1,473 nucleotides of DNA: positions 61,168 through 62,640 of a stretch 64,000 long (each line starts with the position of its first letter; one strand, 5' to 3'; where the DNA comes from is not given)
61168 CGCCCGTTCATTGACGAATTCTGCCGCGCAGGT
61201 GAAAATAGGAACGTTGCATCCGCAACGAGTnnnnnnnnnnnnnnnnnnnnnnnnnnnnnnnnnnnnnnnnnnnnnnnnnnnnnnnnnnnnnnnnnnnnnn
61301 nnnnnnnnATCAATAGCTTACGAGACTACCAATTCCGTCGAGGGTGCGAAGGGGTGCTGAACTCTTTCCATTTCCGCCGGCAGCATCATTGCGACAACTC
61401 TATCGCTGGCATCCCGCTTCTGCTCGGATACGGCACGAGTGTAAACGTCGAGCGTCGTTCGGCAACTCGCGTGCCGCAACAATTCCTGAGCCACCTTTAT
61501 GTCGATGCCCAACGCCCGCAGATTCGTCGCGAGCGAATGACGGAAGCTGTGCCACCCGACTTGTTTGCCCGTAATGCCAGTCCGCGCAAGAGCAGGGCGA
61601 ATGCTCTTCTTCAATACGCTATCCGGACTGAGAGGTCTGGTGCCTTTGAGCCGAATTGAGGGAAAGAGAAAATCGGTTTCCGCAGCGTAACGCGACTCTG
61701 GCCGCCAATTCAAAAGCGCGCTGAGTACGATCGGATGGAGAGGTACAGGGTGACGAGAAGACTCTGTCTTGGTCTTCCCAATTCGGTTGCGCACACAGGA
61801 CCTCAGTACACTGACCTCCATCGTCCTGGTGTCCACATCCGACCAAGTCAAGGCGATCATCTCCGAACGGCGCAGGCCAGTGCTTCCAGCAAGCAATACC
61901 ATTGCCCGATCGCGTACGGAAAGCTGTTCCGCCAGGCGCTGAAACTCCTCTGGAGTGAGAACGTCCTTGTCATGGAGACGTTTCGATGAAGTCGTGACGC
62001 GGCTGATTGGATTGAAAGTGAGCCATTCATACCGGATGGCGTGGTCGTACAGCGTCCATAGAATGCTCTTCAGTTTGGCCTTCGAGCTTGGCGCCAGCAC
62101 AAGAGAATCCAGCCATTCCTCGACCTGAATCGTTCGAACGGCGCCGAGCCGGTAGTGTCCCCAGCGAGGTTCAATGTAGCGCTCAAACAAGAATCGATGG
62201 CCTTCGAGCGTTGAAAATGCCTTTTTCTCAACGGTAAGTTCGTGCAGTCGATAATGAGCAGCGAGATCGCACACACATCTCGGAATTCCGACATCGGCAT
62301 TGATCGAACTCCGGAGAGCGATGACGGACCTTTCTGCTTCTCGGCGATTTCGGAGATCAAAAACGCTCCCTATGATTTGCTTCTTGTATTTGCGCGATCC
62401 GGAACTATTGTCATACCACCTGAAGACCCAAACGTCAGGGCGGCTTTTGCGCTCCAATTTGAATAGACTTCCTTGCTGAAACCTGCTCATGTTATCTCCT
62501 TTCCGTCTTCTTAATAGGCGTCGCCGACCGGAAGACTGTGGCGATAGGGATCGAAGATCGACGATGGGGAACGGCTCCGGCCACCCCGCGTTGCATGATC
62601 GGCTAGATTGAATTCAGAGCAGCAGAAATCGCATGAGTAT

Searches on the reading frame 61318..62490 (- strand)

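Call 70: search_protein_families(library=pfam, proteins=[window:61318-62490:-], max_evalue=0.00001)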
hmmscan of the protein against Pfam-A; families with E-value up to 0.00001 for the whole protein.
window:61318-62490:- (390 aa): 1 family
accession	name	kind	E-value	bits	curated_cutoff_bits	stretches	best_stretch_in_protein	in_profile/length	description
PF00589.27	Phage_integrase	-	3.5e-27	95.7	27.1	1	178-353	3-168/172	Phage integrase family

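Call 82: search_protein_families(library=ncbifam, proteins=[window:61318-62490:-], max_evalue=0.001)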
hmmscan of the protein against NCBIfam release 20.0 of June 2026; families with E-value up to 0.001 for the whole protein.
window:61318-62490:- (390 aa): 11 families
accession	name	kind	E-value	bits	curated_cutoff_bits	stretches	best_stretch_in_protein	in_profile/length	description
NF040815.2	recomb_XerA_Arch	equivalog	9.2e-25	87.7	220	1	83-358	5-259/263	site-specific tyrosine recombinase/integron integrase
TIGR02225.1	recomb_XerD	equivalog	6.8e-23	81.4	329.6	1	85-356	7-277/290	site-specific tyrosine recombinase XerD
NF001399.0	PRK00283.1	subfamily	1.1e-22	80.6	279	1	113-359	46-289/300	tyrosine recombinase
TIGR02224.1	recomb_XerC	equivalog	3.3e-22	79.2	335.15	1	117-359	43-283/295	tyrosine recombinase XerC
TIGR02249.1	integrase_gron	subfamily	2.1e-18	66.8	265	2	289-356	238-303/315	integron integrase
NF002331.0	PRK01287.1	subfamily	3e-16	59.3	371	1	146-355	109-314/365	site-specific tyrosine recombinase XerC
NF003462.0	PRK05084.1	equivalog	2.6e-11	42.9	267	1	191-365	194-356/360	tyrosine recombinase XerS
NF011946.0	PRK15417.1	equivalog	1.3e-09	37.6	435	1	290-354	254-316/337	integron integrase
NF040693.1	recomb_GmtY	equivalog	3.4e-09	36.4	340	1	296-357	373-436/441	gamma-mobile-trio recombinase GmtY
NF007370.0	PRK09870.1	subfamily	3.2e-07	30.2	221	1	190-347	30-174/200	tyrosine-type DNA invertase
NF007371.0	PRK09871.1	subfamily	5e-06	26.2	222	1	191-351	25-172/198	tyrosine-type DNA invertase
